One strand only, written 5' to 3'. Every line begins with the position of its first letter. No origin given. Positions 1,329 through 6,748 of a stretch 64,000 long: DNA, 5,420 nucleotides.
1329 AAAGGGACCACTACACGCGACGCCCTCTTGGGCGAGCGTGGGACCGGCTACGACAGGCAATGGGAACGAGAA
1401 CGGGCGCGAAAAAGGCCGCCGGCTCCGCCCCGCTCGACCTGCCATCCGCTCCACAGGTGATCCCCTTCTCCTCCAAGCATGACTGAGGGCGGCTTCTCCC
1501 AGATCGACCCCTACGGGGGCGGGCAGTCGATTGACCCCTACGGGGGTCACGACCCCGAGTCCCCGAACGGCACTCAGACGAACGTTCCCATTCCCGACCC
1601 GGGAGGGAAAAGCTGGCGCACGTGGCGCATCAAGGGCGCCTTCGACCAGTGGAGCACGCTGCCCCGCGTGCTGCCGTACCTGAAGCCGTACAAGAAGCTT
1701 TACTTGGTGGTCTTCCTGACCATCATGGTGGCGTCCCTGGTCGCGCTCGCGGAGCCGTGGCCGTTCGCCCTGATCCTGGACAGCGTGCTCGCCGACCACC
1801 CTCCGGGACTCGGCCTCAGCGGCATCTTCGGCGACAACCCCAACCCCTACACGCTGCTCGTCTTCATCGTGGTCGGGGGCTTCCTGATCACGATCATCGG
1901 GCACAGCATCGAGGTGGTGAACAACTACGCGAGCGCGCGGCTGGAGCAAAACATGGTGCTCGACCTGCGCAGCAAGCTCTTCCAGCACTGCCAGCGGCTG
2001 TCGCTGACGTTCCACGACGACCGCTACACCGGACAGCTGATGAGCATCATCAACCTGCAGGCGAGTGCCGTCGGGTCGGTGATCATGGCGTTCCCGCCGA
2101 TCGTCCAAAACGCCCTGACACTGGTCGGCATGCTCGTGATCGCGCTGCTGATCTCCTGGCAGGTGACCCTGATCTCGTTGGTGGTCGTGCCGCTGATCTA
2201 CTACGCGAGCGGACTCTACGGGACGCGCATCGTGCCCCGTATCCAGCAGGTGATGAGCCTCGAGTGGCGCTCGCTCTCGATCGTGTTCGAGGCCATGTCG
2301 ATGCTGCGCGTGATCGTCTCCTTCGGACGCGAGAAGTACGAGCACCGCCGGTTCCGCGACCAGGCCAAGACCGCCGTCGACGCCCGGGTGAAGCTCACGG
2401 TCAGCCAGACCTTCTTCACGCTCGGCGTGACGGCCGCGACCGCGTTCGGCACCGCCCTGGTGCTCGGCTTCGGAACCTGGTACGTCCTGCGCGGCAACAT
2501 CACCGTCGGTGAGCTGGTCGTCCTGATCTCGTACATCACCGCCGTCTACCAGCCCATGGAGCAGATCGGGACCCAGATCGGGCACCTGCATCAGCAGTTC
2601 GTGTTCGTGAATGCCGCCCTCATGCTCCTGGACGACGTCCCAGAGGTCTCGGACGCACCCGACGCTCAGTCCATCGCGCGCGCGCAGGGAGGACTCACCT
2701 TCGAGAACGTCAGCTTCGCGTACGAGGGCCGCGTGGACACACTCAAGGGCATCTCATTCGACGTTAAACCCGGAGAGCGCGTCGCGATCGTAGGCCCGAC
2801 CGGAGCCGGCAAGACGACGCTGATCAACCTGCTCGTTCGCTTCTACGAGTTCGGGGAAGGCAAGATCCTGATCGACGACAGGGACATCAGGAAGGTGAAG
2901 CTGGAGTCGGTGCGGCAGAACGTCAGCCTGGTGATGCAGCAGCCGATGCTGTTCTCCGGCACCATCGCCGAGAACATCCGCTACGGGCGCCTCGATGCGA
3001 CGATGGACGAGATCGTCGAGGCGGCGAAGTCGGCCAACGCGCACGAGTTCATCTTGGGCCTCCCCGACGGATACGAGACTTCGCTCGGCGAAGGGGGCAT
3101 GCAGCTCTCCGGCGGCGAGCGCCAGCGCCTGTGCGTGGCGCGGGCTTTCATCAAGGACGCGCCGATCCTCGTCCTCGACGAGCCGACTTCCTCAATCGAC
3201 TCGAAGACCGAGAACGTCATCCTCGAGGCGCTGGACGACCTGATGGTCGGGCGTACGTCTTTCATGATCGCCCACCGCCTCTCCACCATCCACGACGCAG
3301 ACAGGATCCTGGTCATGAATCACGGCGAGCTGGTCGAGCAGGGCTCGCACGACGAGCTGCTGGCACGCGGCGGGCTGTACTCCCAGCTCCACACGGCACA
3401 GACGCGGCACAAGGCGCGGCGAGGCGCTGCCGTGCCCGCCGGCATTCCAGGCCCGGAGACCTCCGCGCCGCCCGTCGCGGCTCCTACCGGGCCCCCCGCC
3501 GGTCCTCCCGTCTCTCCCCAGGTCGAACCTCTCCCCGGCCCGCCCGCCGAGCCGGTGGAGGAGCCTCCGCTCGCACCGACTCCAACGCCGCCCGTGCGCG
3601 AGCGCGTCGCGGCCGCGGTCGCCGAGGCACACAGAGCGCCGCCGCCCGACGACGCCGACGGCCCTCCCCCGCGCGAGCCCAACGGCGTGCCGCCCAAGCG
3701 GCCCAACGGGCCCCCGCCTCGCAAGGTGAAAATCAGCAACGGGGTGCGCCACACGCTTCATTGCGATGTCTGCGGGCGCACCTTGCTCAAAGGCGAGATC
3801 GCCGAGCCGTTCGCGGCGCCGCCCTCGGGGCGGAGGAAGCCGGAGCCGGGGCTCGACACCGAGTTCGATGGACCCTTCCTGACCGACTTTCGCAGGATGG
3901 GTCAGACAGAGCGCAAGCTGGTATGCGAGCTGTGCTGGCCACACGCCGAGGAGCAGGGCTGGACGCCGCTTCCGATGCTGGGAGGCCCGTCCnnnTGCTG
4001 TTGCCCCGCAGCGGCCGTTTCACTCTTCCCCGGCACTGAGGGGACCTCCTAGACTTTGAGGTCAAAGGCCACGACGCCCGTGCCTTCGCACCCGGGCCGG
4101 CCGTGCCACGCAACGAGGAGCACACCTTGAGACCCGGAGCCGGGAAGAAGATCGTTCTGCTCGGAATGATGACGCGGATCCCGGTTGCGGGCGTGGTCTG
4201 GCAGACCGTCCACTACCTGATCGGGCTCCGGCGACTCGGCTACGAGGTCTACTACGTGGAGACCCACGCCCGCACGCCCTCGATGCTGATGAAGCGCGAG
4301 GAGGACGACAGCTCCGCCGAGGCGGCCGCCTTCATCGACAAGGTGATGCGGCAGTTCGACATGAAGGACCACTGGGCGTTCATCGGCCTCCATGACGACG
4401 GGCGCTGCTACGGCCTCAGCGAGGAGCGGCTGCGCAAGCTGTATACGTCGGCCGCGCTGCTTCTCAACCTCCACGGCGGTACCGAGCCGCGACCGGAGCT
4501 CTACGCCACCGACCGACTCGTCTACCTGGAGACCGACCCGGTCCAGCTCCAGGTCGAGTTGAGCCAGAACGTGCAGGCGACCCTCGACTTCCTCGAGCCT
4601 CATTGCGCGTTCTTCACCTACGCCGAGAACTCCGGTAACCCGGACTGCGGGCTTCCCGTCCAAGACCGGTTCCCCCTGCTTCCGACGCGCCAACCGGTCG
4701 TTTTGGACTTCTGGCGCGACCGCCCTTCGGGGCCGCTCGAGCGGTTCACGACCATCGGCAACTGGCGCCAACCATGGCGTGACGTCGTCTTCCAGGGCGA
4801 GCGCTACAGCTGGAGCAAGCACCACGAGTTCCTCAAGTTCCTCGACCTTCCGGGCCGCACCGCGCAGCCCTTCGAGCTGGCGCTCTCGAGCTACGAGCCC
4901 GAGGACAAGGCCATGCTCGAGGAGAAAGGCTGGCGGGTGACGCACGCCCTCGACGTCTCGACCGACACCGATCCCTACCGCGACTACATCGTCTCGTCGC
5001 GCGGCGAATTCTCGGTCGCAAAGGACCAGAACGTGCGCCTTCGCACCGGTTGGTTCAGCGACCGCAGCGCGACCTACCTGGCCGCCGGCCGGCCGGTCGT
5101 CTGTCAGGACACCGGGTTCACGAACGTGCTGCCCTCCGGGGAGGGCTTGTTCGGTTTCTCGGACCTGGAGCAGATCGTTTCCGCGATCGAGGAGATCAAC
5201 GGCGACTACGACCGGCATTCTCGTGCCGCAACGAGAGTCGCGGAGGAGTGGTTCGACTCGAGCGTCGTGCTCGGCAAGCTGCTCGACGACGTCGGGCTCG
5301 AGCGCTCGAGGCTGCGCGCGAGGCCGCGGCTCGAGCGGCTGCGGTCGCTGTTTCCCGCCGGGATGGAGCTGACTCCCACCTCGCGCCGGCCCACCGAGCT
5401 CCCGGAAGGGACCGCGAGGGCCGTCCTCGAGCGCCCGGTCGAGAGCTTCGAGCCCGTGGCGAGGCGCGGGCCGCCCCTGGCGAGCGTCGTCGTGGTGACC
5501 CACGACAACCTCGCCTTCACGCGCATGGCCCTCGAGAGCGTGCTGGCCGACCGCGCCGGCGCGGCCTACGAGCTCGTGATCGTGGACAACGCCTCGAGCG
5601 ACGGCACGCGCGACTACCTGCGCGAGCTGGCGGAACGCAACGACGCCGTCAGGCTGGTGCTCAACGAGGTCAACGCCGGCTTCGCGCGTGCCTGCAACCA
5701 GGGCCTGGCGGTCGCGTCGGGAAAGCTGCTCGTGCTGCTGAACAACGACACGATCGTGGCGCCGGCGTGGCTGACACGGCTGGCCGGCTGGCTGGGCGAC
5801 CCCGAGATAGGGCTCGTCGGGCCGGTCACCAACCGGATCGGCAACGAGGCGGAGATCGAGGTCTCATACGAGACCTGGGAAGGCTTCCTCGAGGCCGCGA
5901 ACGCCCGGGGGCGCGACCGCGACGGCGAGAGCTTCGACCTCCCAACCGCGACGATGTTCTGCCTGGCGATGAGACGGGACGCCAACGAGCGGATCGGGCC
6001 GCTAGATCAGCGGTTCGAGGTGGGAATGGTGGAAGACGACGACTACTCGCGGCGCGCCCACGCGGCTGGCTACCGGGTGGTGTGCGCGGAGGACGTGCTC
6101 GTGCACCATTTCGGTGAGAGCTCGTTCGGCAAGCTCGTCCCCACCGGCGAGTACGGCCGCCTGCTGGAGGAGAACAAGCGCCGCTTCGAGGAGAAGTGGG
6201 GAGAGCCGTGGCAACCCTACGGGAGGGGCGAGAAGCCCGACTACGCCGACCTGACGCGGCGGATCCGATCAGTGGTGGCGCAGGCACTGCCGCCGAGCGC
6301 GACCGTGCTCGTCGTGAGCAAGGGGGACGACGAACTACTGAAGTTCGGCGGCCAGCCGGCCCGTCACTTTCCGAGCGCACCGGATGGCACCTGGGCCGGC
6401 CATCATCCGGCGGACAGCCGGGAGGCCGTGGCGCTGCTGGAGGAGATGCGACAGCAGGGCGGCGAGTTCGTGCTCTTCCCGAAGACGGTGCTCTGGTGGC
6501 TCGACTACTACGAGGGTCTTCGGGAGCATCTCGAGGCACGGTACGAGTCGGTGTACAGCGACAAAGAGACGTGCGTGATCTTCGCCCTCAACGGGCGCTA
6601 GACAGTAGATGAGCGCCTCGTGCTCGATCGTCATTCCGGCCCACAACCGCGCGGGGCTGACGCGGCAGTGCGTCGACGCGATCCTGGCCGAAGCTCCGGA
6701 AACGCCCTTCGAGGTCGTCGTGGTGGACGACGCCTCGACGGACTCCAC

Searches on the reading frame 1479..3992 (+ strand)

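Call 13: search_protein_families(library=pfam, proteins=[window:1479-3992:+], max_evalue=0.01)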
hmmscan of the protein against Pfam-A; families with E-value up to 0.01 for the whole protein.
window:1479-3992:+ (838 aa): 6 families
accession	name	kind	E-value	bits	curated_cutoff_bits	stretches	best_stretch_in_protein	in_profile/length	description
PF00664.28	ABC_membrane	-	7.8e-39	134.4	28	1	76-360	2-274/274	ABC transporter transmembrane region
PF00005.33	ABC_tran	-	6.3e-34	118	25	1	422-571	1-137/137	ABC transporter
PF02463.25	SMC_N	-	3.9e-05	23.6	40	1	453-614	101-212/220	RecF/RecN/SMC N terminal domain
PF13304.12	AAA_21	-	0.0026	18.3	27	0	436-455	3-22/304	AAA domain, putative AbiEii toxin, Type IV TA system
PF13555.12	AAA_29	-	0.0092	16.2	27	0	424-449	14-39/61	P-loop containing region of AAA domain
PF01926.29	MMR_HSR1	-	0.0098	16.4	21.9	0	434-454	1-21/113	50S ribosome-binding GTPase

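Call 62: search_protein_families(library=ncbifam, proteins=[window:1479-3992:+], max_evalue=0.01)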
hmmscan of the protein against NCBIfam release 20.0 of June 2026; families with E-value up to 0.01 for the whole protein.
window:1479-3992:+ (838 aa): 189 families (the best 25 are shown)
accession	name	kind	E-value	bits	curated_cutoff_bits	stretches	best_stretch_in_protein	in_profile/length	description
TIGR02203.1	MsbA_lipidA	equivalog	7.9e-134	447.2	602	1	63-643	4-571/572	lipid A export permease/ATP-binding protein MsbA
NF052233.1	CphA_assoc_ABC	equivalog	8.4e-130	434.4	880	1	59-646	170-748/766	cyanophycin metabolism-associated ABC transporter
NF010178.0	PRK13657.1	equivalog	3.3e-128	428.7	733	1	62-643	8-572/588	glucan ABC transporter ATP-binding protein/ permease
TIGR02204.1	MsbA_rel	hypoth_equivalog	4.4e-126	421.8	780.4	1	59-641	4-575/576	ABC transporter, permease/ATP-binding protein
NF008381.0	PRK11176.1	equivalog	1e-109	367.5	867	1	56-641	8-579/582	lipid A ABC transporter ATP-binding protein/permease MsbA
TIGR00958.1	3a01208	subfamily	3.5e-109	366.1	874.6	1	56-637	144-710/711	antigen peptide transporter 2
NF045513.1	HepA_fam_ABC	equivalog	6.6e-107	358.4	725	1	125-641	92-609/610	heterocyst formation ABC transporter subunit HepA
TIGR01846.1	type_I_sec_HlyB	subfamily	6.7e-99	332.1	725.55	1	66-642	132-693/694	type I secretion system permease/ATPase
TIGR01192.1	chvA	subfamily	3.5e-93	313.2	585.4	1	60-638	6-567/585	glucan export ABC transporter ATP-binding protein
TIGR03796.1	NHLM_micro_ABC1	equivalog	2.5e-90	303.6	853.3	1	129-637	195-708/710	NHLP family bacteriocin export ABC transporter peptidase/permease/ATPase subunit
NF008055.0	PRK10789.1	equivalog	8.6e-88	295.2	845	1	157-642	86-572/590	SmdA family multidrug ABC transporter permease/ATP-binding protein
TIGR03375.1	type_I_sec_LssB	subfamily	1.3e-87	294.7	693.1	1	127-629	188-690/696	type I secretion system permease/ATPase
TIGR02857.1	CydD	equivalog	1.1e-86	292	435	1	76-613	6-529/529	thiol reductant ABC exporter subunit CydD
TIGR03797.1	NHLM_micro_ABC2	equivalog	3.6e-79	267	709.4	1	126-641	174-685/686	NHLP bacteriocin export ABC transporter permease/ATPase subunit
NF008056.1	PRK10790.1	equivalog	1.6e-78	264.7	746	1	56-642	6-576/584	SmdB family multidrug efflux ABC transporter permease/ATP-binding protein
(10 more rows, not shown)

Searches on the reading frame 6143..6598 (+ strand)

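Call 68: search_protein_families(library=pfam, proteins=[window:6143-6598:+], max_evalue=10)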
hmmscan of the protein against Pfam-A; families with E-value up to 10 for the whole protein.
window:6143-6598:+ (152 aa): 1 family
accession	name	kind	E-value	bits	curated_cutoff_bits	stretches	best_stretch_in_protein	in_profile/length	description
PF20454.4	GpA_nuclease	-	0.007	16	22.5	1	16-59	42-83/294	Terminase large subunit gpA, endonuclease domain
